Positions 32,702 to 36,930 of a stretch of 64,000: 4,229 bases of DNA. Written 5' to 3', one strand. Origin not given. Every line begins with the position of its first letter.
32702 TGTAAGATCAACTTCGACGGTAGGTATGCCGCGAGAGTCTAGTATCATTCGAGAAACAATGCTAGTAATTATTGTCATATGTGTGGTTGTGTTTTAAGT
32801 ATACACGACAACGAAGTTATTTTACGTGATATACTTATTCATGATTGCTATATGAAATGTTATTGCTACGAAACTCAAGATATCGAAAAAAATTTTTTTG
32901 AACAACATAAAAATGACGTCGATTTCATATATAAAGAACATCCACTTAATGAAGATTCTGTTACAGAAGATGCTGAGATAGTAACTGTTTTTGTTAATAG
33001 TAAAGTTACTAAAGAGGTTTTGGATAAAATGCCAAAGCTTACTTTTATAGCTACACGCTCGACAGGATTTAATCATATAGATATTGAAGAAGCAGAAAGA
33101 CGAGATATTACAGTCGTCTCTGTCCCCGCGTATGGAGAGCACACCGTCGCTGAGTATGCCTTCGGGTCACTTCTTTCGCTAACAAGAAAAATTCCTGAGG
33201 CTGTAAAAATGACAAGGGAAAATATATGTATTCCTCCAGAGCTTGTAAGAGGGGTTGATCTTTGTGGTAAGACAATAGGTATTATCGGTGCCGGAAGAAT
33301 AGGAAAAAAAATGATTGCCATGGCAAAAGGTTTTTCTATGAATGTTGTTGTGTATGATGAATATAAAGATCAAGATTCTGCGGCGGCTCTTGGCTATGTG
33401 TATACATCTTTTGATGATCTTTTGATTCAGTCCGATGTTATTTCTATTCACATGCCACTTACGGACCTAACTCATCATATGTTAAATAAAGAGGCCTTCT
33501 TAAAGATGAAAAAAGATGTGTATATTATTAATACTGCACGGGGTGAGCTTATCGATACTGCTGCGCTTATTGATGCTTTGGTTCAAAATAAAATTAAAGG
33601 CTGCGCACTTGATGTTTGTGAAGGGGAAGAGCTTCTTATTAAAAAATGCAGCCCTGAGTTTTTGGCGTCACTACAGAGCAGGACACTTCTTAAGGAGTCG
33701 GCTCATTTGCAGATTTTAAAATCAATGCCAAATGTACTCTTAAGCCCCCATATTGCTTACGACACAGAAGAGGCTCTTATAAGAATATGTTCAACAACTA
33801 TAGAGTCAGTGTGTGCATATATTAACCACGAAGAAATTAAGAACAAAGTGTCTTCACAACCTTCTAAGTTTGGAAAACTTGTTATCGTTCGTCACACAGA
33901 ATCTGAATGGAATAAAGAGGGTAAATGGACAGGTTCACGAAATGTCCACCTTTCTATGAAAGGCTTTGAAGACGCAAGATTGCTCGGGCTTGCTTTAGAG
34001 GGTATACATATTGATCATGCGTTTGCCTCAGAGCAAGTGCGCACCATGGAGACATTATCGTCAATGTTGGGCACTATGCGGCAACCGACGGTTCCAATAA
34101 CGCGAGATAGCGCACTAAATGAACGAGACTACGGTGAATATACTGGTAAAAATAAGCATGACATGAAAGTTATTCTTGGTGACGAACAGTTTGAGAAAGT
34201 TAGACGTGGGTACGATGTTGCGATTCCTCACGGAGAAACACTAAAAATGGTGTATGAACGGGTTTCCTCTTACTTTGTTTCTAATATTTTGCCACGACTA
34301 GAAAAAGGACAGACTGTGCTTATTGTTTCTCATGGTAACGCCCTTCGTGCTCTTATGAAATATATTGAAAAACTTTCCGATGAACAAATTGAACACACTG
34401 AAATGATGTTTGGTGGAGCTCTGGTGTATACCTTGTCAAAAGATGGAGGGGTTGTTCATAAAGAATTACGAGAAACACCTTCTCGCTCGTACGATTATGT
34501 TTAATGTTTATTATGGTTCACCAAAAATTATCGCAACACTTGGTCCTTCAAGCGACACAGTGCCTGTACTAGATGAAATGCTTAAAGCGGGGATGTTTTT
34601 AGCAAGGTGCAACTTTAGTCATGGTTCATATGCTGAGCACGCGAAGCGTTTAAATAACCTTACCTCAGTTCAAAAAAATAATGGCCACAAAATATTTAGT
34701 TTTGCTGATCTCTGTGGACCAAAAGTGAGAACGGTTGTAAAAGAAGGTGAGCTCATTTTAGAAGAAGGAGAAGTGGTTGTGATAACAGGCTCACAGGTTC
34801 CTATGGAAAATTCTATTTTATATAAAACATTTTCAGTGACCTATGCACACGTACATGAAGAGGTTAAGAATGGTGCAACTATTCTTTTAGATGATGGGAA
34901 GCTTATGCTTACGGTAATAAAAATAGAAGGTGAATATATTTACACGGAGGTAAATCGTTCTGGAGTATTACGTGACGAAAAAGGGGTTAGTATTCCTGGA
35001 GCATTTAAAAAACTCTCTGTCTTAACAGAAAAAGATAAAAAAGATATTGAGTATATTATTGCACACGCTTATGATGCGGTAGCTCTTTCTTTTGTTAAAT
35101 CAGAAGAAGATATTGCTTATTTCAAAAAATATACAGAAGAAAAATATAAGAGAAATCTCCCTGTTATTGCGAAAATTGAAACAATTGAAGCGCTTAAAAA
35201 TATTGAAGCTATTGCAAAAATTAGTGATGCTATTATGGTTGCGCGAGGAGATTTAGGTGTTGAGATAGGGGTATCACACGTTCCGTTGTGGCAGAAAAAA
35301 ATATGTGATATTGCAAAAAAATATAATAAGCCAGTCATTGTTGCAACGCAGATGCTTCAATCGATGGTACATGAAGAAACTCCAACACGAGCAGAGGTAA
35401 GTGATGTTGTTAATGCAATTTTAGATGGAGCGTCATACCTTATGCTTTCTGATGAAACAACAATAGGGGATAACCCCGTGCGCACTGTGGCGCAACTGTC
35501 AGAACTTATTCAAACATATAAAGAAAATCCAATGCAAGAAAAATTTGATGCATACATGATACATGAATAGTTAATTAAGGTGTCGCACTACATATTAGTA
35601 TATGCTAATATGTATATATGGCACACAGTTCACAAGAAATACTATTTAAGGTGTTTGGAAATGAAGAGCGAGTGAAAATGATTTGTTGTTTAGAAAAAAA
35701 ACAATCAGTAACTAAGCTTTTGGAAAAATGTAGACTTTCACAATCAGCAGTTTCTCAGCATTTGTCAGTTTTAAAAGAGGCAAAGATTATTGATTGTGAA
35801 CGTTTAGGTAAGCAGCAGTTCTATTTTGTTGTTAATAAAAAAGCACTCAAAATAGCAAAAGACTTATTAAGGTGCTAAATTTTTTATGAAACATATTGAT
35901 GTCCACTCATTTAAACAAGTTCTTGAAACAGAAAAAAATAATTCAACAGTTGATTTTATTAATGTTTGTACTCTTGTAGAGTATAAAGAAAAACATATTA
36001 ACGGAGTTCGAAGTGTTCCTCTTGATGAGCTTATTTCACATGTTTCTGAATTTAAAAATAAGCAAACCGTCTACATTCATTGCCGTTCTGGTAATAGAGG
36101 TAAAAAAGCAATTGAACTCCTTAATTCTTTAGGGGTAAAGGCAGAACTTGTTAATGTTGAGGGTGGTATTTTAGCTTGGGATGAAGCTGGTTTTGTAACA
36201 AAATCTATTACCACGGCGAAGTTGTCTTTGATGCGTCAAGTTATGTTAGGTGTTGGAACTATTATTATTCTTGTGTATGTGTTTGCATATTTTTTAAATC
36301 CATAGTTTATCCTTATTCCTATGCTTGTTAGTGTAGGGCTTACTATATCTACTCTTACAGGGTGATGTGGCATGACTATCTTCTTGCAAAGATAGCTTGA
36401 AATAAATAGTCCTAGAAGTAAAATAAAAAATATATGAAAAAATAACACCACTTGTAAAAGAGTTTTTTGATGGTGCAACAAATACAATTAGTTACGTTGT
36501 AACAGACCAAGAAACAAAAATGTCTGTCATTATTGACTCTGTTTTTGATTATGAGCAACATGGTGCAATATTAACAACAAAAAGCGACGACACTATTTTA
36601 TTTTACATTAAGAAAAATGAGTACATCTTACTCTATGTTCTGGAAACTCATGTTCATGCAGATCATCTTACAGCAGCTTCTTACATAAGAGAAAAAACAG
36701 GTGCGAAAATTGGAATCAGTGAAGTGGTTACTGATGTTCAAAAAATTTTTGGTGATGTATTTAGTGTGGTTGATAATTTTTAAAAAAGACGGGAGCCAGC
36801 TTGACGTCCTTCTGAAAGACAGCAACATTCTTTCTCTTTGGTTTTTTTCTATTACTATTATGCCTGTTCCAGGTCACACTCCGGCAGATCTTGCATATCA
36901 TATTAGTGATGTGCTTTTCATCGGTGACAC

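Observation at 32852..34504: Gene fusion of a D-2-hydroxyacid dehydrogenase with a dPGM-type phosphoglycerate mutase, embedded between eno and pyk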

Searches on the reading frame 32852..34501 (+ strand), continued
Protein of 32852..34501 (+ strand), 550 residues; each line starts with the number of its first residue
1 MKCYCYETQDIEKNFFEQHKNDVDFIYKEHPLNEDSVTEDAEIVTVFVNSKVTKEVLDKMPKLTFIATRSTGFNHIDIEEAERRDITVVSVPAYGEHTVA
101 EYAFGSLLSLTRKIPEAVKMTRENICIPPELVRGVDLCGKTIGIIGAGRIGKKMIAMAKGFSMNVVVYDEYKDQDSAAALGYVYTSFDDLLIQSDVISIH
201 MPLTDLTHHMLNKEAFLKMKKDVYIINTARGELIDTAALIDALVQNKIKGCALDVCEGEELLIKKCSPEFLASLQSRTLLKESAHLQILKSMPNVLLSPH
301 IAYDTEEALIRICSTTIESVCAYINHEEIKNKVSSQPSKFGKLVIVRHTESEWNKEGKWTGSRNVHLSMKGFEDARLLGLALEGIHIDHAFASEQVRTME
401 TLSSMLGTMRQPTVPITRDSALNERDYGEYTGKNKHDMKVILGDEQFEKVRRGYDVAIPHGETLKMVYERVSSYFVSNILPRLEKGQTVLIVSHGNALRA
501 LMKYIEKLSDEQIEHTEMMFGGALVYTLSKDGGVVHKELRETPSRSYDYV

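Call 49: predict_structure(alignment_id=A1)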
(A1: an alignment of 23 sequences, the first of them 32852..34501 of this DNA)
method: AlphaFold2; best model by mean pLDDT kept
length: 550 residues; sequences in the alignment: 23
mean_pLDDT: 85.1   pTM: 0.48
mean pLDDT of the five models: 85.1, 84.0, 83.5, 83.0, 81.7
residues with pLDDT >= 90: 244; 70-90: 236; 50-70: 65; < 50: 5
segments of 3 or more residues with pLDDT < 50: 546-550
pLDDT, mean of each block of 10 residues (from residue 1): 88 87 87 90 89 92 92 82 92 70 88 74 68 82 91 91 93 83 94 96 83 95 89 88 92 76 57 67 85 80 66 89 89 74 92 63 76 91 92 92 93 91 84 84 89 87 92 95 93 92 94 87 91 92 54
secondary structure, 60 per line:
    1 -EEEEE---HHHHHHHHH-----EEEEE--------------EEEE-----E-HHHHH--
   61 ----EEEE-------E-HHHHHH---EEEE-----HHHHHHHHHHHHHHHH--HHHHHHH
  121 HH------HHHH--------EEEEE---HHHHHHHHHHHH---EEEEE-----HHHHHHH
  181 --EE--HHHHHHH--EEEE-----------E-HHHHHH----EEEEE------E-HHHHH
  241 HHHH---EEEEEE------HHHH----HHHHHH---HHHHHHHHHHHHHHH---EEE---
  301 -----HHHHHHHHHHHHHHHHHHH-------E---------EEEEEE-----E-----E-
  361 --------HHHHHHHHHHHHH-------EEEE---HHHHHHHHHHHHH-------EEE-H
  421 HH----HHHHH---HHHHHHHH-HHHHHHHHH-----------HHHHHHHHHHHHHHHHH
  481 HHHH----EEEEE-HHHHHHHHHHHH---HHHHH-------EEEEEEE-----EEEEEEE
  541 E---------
elements in order: E2-6 H10-18 E24-28 E43-46 H54-58 E65-68 H78-83 E87-90 H96-111 H114-122 H129-132 E141-145 H149-160 E164-168 H174-180 H187-193 E196-199 H213-218 E223-227 H236-244 E248-253 H260-263 H268-273 H277-291 E295-297 H306-324 E342-347 H369-381 E389-392 H396-408 E416-418 H427-431 H435-442 H444-452 H464-484 E489-493 H495-506 H510-514 E522-528 E534-541

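Call 53: fold_search(model_id=the predicted structure, library=pdb)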
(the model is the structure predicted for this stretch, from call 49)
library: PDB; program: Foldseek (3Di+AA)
matches with E <= 10: 1963; with E <= 0.001: 851
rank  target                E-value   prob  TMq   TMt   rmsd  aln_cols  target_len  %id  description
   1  6abi_A                2.0e-30  1.00  0.39  0.62   8.0       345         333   34  The apo-structure of D-lactate dehydrogenase from Fusobacterium nucleatum (released 2018-09-19)
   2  5z21_A                1.4e-29  1.00  0.46  0.71   5.5       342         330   36  The ternary structure of D-lactate dehydrogenase from Fusobacterium nucleatum with NADH and oxamate (released 2018-09-19)
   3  5z21_B                2.3e-29  1.00  0.46  0.71   5.2       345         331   35  The ternary structure of D-lactate dehydrogenase from Fusobacterium nucleatum with NADH and oxamate (released 2018-09-19)
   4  5z20_A                3.5e-29  1.00  0.46  0.71   5.2       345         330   33  The ternary structure of D-lactate dehydrogenase from Pseudomonas aeruginosa with NADH and oxamate (released 2018-09-19)
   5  5z20_F                3.5e-29  1.00  0.46  0.70   5.2       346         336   33  The ternary structure of D-lactate dehydrogenase from Pseudomonas aeruginosa with NADH and oxamate (released 2018-09-19)
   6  4zgs_D                3.7e-29  1.00  0.43  0.64   6.1       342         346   33  Identification of the pyruvate reductase of Chlamydomonas reinhardtii (released 2015-12-02)
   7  5z20_D                5.3e-29  1.00  0.46  0.70   5.4       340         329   33  The ternary structure of D-lactate dehydrogenase from Pseudomonas aeruginosa with NADH and oxamate (released 2018-09-19)
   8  5z20_B                1.0e-28  1.00  0.45  0.69   5.5       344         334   33  The ternary structure of D-lactate dehydrogenase from Pseudomonas aeruginosa with NADH and oxamate (released 2018-09-19)
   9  6abj_A                1.1e-28  1.00  0.41  0.64   6.5       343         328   33  The apo-structure of D-lactate dehydrogenase from Pseudomonas aeruginosa (released 2018-09-19)
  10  6abj_B                1.1e-28  1.00  0.41  0.64   6.7       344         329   32  The apo-structure of D-lactate dehydrogenase from Pseudomonas aeruginosa (released 2018-09-19)
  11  4zgs_F                1.5e-28  1.00  0.44  0.65   6.2       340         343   34  Identification of the pyruvate reductase of Chlamydomonas reinhardtii (released 2015-12-02)
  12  4zgs_A                1.5e-28  1.00  0.43  0.64   6.4       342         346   34  Identification of the pyruvate reductase of Chlamydomonas reinhardtii (released 2015-12-02)
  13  5z21_C                1.6e-28  1.00  0.46  0.71   5.4       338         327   36  The ternary structure of D-lactate dehydrogenase from Fusobacterium nucleatum with NADH and oxamate (released 2018-09-19)
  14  6abi_B                1.6e-28  1.00  0.40  0.62   7.3       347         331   34  The apo-structure of D-lactate dehydrogenase from Fusobacterium nucleatum (released 2018-09-19)
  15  4cuj_C                2.7e-28  1.00  0.42  0.65   6.7       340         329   34  Structure of Salmonella D-Lactate Dehydrogenase (released 2015-05-27)
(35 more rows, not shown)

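Call 61: find_encoding_contigs(protein=P0164, flank=5000, max_places=3)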
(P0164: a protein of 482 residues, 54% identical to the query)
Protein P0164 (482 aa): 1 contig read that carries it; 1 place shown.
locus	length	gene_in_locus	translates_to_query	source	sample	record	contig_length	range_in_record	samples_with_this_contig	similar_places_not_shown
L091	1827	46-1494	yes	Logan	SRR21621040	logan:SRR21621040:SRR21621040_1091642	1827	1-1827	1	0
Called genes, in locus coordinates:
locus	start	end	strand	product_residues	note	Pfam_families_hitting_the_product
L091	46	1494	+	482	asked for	PF00224:PK, PF00300:His_Phos_1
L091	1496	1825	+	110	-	?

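Call 62: find_encoding_contigs(protein=P0127, flank=5000, max_places=3)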
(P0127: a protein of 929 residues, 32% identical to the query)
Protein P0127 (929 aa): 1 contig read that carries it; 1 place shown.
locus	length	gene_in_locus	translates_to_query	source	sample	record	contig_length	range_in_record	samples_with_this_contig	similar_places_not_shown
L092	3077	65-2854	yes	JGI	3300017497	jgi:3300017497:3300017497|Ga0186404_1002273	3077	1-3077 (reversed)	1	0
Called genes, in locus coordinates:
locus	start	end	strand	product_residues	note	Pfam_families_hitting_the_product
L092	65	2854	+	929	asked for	PF00300:His_Phos_1, PF03446:NAD_binding_2 (faint), PF00389:2-Hacid_dh, PF01262:AlaDh_PNT_C (faint), PF02826:2-Hacid_dh_C, PF00389:2-Hacid_dh, PF02826:2-Hacid_dh_C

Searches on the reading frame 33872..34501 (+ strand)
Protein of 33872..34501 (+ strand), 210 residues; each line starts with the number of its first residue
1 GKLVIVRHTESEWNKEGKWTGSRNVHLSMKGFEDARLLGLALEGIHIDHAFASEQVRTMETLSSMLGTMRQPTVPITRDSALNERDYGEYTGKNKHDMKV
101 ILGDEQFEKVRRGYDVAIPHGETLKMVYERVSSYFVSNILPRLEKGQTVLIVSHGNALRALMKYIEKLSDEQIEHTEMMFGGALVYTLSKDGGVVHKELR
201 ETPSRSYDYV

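Call 4: search_protein_families(library=ncbifam, proteins=[window:33911-34501:+], max_evalue=0.001)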
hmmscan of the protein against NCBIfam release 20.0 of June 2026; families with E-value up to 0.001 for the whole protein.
window:33911-34501:+ (197 aa): 18 families
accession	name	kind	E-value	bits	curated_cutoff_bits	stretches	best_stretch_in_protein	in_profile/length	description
NF002339.0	PRK01295.1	equivalog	1.3e-47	161.9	316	1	5-186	20-203/206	2,3-bisphosphoglycerate-dependent phosphoglycerate mutase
TIGR01258.1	pgm_1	subfamily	2.1e-38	132.1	81.7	2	105-185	145-225/245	2,3-bisphosphoglycerate-dependent phosphoglycerate mutase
NF002217.0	PRK01112.1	equivalog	2.1e-38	132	320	1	58-185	98-225/228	2,3-bisphosphoglycerate-dependent phosphoglycerate mutase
NF010713.0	PRK14115.1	equivalog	5.3e-38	130.7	305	2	105-181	146-222/248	2,3-diphosphoglycerate-dependent phosphoglycerate mutase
NF010714.0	PRK14116.1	equivalog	6e-35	120.8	401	2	104-185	145-226/229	2,3-diphosphoglycerate-dependent phosphoglycerate mutase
NF010718.0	PRK14120.1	equivalog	1.5e-34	119.5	366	2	106-184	148-226/249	phosphoglyceromutase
NF010717.0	PRK14119.1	equivalog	7.5e-34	117.3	378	2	105-184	146-225/228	2,3-diphosphoglycerate-dependent phosphoglycerate mutase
NF010716.0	PRK14118.1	equivalog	4.6e-30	104.6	409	2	105-184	145-224/227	2,3-diphosphoglycerate-dependent phosphoglycerate mutase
NF010715.0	PRK14117.1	equivalog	5.6e-28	98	421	2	1-106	15-122/230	phosphoglycerate mutase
TIGR03162.1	ribazole_cobC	equivalog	1.6e-18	66.7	162.9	1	2-170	13-173/176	alpha-ribazole phosphatase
NF045917.1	PhserinePhPspA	equivalog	3.1e-15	56.4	350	1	1-151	15-160/211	phosphoserine phosphatase PspA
NF011580.0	PRK15004.1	equivalog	6.4e-13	49.2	250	1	1-167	14-175/203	adenosylcobalamin/alpha-ribazole phosphatase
TIGR03848.1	MSMEG_4193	subfamily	2.3e-11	43.5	203.85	1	8-149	20-160/204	MSMEG_4193 family putative phosphomutase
NF005567.0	PRK07238.1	equivalog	4.7e-10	39.3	326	1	3-187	193-372/378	bifunctional RNase H/acid phosphatase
NF009994.0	PRK13463.1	equivalog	2.2e-08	34.1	277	1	5-171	20-181/203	phosphoserine phosphatase 1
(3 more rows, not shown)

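Call 56: search_solved_structures(query=window:33872-34501:+, max_evalue=1e-8, show_alignments=1)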
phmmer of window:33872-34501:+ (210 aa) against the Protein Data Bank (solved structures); distinct sequences matched with E-value up to 1e-8: 35.
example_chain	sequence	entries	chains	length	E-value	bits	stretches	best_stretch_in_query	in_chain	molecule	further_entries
1fzt_A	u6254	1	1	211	7.6e-41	143.1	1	3-200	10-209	PHOSPHOGLYCERATE MUTASE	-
1e58_A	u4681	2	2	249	4.7e-36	127.5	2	2-119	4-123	PHOSPHOGLYCERATE MUTASE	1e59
5vve_A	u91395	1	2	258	8.6e-33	116.8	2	2-122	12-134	Phosphoglycerate mutase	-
5um0_A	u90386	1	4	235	2.1e-31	112.3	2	2-119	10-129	2,3-bisphosphoglycerate-dependent phosphoglycerate mutase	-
5zs7_B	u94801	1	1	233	7e-31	110.6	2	2-132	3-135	Phosphoglycerate mutase 1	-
5zrm_B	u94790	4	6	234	7.1e-31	110.6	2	2-132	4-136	Phosphoglycerate mutase 1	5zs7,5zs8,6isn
5zs8_C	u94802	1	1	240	7.7e-31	110.5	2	2-132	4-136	Phosphoglycerate mutase 1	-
1yfk_A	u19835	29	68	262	9.6e-31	110.2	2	2-132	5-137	Phosphoglycerate mutase 1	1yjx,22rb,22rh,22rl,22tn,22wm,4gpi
4emb_A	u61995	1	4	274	1.9e-30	109.2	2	2-117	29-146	2,3-bisphosphoglycerate-dependent phosphoglycerate mutase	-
4odi_A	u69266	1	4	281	7.1e-29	104.1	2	3-120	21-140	Phosphoglycerate mutase PGMII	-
1qhf_A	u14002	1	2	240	2.3e-28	102.4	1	2-119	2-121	PROTEIN (PHOSPHOGLYCERATE MUTASE)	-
1bq3_D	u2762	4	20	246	2.5e-28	102.3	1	2-119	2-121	PROTEIN (PHOSPHOGLYCERATE MUTASE 1) | PHOSPHOGLYCERATE MUTASE 1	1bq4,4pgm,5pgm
3lnt_A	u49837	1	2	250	4e-28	101.6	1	2-119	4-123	2,3-bisphosphoglycerate-dependent phosphoglycerate mutase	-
3ezn_A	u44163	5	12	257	4.5e-28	101.4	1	2-119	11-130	2,3-bisphosphoglycerate-dependent phosphoglycerate mutase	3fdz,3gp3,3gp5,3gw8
8x2s_A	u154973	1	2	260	6.2e-28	101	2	2-130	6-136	Bisphosphoglycerate mutase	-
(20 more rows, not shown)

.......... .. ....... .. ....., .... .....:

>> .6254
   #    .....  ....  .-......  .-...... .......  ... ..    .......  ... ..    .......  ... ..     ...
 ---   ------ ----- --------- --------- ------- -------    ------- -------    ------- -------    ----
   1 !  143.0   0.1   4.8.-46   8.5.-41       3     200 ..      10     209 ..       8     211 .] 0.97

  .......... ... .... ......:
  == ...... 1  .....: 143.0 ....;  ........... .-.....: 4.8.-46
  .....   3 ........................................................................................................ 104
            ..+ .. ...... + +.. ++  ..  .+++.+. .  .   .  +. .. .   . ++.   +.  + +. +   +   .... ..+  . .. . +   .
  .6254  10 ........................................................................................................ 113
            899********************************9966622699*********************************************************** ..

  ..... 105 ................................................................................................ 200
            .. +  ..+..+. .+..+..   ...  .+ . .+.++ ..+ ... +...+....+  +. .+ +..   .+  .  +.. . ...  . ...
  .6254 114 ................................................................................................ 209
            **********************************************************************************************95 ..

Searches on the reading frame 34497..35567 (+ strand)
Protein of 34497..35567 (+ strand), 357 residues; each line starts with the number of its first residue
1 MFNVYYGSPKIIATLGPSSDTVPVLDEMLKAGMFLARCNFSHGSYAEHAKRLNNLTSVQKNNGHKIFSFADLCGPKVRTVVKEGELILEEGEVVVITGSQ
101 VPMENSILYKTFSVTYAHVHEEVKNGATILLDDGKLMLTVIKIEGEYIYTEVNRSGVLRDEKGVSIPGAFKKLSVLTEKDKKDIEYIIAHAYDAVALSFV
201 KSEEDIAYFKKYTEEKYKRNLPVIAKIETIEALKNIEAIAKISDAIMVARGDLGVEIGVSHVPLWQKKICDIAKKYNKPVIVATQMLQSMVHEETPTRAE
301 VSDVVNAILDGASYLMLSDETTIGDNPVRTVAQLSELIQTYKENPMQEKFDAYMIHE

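Call 3: search_protein_families(library=pfam, proteins=[window:34497-35567:+], max_evalue=0.01)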
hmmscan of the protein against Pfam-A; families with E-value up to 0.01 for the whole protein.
window:34497-35567:+ (357 aa): 2 families
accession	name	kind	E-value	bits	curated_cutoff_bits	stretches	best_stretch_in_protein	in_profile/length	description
PF00224.27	PK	-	2.5e-92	309.9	30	1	10-331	5-328/328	Pyruvate kinase, barrel domain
PF03328.21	HpcH_HpaI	-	1.8e-05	24.6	25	1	181-261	75-162/221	HpcH/HpaI aldolase/citrate lyase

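Call 57: search_protein_families(library=ncbifam, proteins=[window:34497-35567:+], max_evalue=0.001)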
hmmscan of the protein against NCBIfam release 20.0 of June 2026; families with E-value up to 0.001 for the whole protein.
window:34497-35567:+ (357 aa): 7 families
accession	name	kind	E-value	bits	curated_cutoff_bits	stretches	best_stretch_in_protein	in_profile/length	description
TIGR01064.1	pyruv_kin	equivalog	1.2e-115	386.8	306.4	1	10-348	4-342/476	pyruvate kinase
NF004491.0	PRK05826.1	subfamily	1.1e-113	380.3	432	1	10-345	8-341/477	pyruvate kinase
NF004978.0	PRK06354.1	subfamily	1.2e-104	350.9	462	1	10-349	11-349/590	pyruvate kinase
NF004886.0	PRK06247.1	subfamily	9.6e-101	337.8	623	1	10-347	8-338/476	pyruvate kinase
NF006664.0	PRK09206.1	equivalog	1.1e-85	288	686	1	10-339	5-333/470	pyruvate kinase PykF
NF005234.0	PRK06739.1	equivalog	1.4e-77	261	564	1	12-340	6-326/352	pyruvate kinase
NF011314.0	PRK14725.1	equivalog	9.8e-56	189.3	642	2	83-319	330-575/614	pyruvate kinase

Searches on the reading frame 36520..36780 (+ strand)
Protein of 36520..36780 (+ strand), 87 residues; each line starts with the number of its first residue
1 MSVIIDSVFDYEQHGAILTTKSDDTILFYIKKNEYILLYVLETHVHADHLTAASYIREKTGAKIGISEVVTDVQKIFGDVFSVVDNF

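Call 55: search_protein_families(library=pfam, proteins=[window:36520-36780:+], max_evalue=0.001)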
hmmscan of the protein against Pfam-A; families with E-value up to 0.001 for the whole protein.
window:36520-36780:+ (87 aa): 1 family
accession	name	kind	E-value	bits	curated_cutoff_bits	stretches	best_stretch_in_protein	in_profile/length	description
PF00753.33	Lactamase_B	-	4e-05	24.1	22.7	1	3-68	18-75/196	Metallo-beta-lactamase superfamily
